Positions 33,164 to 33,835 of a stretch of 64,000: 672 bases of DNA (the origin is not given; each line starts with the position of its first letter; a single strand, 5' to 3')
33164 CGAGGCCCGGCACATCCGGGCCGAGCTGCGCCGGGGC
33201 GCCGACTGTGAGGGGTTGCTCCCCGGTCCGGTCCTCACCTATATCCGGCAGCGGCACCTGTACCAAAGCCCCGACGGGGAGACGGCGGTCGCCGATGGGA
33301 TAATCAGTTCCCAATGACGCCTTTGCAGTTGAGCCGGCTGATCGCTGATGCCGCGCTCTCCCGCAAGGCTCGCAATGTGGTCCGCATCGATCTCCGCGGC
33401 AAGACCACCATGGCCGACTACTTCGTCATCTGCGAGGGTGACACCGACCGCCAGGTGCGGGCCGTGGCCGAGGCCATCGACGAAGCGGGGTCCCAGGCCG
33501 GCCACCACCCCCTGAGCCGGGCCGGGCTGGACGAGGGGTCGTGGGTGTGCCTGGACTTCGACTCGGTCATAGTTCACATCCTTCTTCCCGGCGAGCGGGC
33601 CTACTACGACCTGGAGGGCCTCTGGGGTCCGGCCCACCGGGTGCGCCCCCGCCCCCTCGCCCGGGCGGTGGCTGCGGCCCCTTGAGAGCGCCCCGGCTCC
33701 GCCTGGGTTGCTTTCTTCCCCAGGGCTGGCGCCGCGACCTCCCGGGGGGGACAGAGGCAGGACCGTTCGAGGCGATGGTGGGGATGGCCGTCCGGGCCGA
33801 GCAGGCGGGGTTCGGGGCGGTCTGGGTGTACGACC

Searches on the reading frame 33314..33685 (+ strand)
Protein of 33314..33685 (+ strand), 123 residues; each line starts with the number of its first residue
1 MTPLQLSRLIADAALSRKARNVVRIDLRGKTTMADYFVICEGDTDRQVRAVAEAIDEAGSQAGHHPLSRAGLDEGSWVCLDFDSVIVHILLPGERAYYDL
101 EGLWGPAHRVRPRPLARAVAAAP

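Call 4: search_protein_families(library=pfam, proteins=[window:33314-33685:+], max_evalue=0.01)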
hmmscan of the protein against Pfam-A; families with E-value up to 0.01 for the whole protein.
window:33314-33685:+ (123 aa): 1 family
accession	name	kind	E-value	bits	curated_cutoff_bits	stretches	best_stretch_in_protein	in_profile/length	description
PF02410.21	RsfS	-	3.2e-29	101.5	21.6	1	9-104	2-98/98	Ribosomal silencing factor during starvation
